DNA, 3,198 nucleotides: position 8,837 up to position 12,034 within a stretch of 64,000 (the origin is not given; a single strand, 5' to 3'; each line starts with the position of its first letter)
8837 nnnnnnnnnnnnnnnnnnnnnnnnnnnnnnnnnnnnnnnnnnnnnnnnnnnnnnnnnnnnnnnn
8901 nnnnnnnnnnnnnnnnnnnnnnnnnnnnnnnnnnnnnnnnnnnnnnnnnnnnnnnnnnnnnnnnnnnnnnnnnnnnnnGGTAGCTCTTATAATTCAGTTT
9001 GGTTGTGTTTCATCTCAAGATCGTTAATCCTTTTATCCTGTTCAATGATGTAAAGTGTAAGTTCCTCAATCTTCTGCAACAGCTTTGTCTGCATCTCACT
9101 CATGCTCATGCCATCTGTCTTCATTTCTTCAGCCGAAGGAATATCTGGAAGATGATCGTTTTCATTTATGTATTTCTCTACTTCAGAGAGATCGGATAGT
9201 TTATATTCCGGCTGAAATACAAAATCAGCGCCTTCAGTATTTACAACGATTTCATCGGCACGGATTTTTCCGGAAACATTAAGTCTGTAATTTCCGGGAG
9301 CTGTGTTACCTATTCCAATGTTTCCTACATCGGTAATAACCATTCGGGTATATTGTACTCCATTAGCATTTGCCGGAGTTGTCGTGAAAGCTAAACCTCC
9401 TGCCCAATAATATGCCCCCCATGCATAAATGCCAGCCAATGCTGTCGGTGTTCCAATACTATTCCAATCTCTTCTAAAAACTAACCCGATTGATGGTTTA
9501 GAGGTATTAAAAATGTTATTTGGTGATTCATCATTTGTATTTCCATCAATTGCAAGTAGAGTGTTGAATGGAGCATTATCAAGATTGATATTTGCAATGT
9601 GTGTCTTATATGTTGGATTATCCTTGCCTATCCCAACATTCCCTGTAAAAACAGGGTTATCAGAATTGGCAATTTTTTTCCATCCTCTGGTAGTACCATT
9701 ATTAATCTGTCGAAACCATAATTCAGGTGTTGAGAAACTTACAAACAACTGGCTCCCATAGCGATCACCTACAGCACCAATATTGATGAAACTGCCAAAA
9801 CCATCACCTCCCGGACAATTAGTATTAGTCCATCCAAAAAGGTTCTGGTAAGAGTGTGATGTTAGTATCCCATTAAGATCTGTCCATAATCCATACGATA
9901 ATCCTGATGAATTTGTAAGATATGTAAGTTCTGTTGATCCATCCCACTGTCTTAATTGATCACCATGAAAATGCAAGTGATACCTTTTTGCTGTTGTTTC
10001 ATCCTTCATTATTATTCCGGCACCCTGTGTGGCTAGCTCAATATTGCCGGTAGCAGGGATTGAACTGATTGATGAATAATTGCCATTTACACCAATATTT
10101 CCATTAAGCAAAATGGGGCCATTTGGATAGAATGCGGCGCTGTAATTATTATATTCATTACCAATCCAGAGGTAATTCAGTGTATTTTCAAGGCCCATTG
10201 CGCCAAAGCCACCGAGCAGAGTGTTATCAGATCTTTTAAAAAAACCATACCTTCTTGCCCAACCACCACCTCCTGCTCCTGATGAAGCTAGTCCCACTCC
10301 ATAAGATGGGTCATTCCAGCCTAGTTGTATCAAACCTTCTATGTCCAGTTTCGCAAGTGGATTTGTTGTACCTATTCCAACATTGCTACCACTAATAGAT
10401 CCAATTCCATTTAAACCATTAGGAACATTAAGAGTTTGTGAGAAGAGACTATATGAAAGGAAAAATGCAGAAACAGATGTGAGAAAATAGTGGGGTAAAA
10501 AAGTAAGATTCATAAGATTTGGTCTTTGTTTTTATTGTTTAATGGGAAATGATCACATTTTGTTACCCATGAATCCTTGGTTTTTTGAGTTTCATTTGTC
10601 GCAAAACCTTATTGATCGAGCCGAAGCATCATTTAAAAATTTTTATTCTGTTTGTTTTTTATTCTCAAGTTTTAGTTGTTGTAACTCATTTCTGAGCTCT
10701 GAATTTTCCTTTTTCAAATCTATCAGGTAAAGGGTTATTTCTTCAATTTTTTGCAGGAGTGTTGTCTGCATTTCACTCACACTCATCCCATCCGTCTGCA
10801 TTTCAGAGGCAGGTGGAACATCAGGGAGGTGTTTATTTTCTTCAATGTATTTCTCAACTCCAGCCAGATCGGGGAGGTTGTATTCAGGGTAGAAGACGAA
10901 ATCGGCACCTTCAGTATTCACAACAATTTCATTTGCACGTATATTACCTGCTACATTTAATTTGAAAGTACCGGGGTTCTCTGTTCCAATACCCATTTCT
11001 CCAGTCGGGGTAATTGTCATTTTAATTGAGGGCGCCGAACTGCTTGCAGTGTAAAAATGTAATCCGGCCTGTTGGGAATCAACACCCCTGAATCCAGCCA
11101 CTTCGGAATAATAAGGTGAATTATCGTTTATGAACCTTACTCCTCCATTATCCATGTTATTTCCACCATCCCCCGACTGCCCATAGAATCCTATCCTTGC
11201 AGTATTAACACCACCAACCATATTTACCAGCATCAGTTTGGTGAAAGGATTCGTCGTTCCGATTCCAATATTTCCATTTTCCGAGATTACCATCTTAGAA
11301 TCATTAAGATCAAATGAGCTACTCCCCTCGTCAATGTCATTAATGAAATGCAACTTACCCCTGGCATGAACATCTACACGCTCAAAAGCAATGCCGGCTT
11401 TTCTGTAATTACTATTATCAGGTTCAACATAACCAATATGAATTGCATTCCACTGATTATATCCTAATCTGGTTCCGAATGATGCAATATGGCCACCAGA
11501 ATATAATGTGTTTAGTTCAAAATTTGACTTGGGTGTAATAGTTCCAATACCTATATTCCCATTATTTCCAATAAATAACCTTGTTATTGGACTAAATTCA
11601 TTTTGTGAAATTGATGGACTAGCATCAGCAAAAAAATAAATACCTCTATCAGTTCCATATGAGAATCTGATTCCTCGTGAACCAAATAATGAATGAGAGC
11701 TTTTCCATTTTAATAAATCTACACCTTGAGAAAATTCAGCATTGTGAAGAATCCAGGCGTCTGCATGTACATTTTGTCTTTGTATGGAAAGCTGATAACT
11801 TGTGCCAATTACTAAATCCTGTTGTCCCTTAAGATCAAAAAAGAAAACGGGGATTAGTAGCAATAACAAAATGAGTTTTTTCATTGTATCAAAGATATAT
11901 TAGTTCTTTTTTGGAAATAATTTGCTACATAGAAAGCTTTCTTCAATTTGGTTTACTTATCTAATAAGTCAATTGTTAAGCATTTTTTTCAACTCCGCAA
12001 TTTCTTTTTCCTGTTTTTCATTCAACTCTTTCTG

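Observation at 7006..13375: Tandem array of five paralogs with variable heads and a conserved ~330-370-nt 3' module (constant tail, variable head)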

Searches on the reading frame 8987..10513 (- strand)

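Call 3: search_protein_families(library=pfam, proteins=[window:8987-10513:-], max_evalue=1)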
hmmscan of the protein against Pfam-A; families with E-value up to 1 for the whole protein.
window:8987-10513:- (508 aa): 1 family
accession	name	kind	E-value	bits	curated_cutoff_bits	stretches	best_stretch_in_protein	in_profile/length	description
PF13075.11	DUF3939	-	0.13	12.9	21.3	1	445-495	83-131/134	Protein of unknown function (DUF3939)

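Call 4: search_protein_families(library=ncbifam, proteins=[window:8987-10513:-], max_evalue=1)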
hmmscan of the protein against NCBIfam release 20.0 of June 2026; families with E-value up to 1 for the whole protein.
window:8987-10513:- (508 aa): 0 families

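Call 8: search_protein_families(library=phrogs, proteins=[window:8987-10513:-], max_evalue=0.1)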
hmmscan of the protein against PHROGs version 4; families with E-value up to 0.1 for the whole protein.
window:8987-10513:- (508 aa): 4 families
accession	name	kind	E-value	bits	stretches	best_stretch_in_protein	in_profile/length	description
phrog_9942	-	tail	3.6e-08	32.9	1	41-93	723-766/1178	tail fiber protein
phrog_3269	-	tail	0.0016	18.1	0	389-427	19-55/689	tail protein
phrog_3971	-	unknown function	0.0054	16.8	1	211-292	101-188/331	-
phrog_18345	-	tail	0.029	13.7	0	371-416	418-460/956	tail fiber protein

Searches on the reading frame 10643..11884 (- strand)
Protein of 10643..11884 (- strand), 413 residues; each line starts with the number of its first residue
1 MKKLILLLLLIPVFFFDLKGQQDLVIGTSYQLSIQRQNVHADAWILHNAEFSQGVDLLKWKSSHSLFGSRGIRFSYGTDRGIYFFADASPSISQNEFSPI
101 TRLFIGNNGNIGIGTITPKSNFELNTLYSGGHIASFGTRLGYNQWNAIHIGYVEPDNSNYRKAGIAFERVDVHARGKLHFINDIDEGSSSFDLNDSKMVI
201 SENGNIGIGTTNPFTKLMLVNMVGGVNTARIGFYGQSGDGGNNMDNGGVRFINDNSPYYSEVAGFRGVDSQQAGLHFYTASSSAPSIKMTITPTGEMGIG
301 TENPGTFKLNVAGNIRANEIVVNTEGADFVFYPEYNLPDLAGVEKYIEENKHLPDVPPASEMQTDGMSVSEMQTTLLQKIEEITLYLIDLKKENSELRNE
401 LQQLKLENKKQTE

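Call 3: search_protein_families(library=pfam, proteins=[window:10643-11884:-], max_evalue=1)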
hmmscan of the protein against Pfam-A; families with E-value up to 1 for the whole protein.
window:10643-11884:- (413 aa): 2 families
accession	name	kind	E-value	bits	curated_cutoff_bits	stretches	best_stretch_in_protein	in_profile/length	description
PF10162.14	G8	-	0.17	12.2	22.9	1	167-224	31-83/124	G8 domain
PF07716.20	bZIP_2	-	0.72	10.4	22.3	0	378-407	25-54/54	Basic region leucine zipper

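Call 4: search_protein_families(library=ncbifam, proteins=[window:10643-11884:-], max_evalue=1)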
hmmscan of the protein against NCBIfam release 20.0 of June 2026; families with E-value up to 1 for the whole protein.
window:10643-11884:- (413 aa): 0 families

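Call 8: search_protein_families(library=phrogs, proteins=[window:10643-11884:-], max_evalue=0.1)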
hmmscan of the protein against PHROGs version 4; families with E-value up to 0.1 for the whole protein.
window:10643-11884:- (413 aa): 2 families
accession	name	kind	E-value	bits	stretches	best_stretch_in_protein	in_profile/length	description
phrog_9942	-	tail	1e-09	38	3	196-319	178-301/1178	tail fiber protein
phrog_18345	-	tail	2.2e-09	37.2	2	98-235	336-474/956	tail fiber protein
